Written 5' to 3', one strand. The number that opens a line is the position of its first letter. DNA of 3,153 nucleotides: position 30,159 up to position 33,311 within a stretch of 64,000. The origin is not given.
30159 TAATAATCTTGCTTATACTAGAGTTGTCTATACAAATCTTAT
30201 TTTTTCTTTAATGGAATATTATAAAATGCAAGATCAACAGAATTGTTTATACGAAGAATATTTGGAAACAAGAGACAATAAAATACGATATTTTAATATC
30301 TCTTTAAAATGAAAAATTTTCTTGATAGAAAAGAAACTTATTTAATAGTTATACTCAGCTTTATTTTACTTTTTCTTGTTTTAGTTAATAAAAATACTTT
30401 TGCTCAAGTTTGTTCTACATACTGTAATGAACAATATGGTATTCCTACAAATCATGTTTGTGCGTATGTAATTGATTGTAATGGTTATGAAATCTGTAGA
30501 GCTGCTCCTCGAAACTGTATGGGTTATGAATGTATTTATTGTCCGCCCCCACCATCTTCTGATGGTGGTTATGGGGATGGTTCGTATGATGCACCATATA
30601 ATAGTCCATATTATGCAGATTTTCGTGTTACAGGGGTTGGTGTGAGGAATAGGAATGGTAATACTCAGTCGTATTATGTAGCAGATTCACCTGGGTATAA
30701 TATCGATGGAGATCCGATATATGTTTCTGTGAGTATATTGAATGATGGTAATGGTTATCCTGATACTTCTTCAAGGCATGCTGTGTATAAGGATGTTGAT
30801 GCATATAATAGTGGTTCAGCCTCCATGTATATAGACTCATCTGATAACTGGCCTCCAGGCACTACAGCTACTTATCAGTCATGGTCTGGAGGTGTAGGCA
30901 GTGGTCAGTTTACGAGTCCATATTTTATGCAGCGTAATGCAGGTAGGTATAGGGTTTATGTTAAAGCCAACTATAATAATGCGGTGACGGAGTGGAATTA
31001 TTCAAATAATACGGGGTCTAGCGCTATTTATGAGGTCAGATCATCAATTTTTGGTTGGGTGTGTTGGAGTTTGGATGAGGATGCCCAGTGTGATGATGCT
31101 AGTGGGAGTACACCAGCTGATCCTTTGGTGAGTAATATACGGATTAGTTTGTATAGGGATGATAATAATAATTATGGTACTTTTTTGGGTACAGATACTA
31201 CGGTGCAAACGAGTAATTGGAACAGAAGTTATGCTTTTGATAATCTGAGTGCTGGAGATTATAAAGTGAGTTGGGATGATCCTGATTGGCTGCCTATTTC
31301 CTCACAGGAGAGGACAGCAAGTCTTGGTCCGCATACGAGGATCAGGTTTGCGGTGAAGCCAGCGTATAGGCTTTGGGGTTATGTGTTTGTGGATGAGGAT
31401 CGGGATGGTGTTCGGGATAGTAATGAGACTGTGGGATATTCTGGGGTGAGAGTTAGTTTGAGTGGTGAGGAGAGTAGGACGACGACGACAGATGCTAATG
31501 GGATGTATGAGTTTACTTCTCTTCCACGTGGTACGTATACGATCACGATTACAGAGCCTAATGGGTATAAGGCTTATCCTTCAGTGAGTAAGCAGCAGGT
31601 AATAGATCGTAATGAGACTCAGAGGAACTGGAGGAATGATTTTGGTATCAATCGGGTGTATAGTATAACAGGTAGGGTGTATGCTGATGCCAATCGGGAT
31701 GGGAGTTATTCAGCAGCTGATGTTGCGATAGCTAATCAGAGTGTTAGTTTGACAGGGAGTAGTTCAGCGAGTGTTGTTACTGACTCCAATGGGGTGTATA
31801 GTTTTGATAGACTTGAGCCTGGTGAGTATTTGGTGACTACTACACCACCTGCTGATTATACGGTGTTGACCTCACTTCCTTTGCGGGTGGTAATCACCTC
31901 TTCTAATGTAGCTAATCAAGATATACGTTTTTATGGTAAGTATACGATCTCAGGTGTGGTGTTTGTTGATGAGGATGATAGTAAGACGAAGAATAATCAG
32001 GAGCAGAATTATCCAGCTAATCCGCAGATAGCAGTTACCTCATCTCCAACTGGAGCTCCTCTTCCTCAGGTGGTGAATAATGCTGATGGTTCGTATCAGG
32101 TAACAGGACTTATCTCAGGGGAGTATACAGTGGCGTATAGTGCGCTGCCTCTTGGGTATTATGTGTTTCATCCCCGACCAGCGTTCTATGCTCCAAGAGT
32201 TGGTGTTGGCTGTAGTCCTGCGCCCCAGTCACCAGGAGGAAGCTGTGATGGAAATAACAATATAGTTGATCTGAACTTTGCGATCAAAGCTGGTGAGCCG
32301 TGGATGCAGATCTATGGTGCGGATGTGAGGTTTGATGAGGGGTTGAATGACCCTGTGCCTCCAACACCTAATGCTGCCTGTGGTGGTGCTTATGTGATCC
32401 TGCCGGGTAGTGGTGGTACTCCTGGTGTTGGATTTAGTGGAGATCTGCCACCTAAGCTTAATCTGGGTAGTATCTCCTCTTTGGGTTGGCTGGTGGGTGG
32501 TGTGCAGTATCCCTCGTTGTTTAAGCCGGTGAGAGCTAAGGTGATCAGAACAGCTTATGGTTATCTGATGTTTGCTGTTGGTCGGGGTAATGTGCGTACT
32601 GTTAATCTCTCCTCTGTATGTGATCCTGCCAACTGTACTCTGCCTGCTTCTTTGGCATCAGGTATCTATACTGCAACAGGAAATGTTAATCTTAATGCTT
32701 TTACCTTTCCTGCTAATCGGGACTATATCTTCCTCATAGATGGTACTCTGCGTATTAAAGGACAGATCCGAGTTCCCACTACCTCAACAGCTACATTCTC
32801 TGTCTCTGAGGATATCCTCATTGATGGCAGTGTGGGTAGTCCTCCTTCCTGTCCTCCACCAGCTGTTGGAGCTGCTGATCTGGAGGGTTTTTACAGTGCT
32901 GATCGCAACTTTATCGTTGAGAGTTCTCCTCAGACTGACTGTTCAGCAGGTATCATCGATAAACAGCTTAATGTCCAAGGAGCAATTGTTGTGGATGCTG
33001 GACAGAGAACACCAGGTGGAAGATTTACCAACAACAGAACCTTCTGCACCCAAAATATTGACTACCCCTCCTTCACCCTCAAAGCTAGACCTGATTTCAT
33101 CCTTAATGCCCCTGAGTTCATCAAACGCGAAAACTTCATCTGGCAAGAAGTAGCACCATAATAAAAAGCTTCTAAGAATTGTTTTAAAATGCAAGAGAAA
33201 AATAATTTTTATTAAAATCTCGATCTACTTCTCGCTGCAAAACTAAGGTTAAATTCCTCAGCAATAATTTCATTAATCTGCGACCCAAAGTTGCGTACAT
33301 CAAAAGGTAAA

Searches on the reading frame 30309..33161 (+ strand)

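Call 73: search_protein_families(library=pfam, proteins=[window:30309-33161:+], max_evalue=0.001)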
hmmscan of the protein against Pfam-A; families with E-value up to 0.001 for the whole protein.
window:30309-33161:+ (950 aa): 10 families
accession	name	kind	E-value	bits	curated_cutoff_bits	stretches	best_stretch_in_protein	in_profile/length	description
PF17210.9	SdrD_B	-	3.6e-39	133.9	29.7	2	357-425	5-75/112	SdrD B-like domain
PF13620.12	CarboxypepD_reg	-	1.8e-19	70.3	32.3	2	368-421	6-61/82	Carboxypeptidase regulatory-like domain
PF17802.7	SpaA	-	8.7e-16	58.3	23.1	2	485-533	32-80/91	Prealbumin-like fold domain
PF13715.12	CarbopepD_reg_2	-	2.9e-12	46.9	32.2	1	368-423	5-58/88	CarboxypepD_reg-like domain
PF09430.16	EMC7_beta-sandw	-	1.2e-07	32.4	26.6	0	378-418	8-49/122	ER membrane protein complex subunit 7, beta-sandwich domain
PF23193.1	NOMO_3rd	-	6.4e-07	29.9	27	0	480-511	53-84/120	NOMO third transthyretin-like domain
PF16371.11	MetallophosN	-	1.7e-05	25.4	35.6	0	389-422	19-51/77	N terminal of Calcineurin-like phosphoesterase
PF00775.27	Dioxygenase_C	-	3.5e-05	23.8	27.3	0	461-515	54-104/182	Dioxygenase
PF24421.1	Ig_J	-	0.00012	22.6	29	0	391-418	59-86/104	Tip attachment protein J, Ig-like domain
PF07495.19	Y_Y_Y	-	0.00016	22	26.6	0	386-414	16-44/65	Y_Y_Y domain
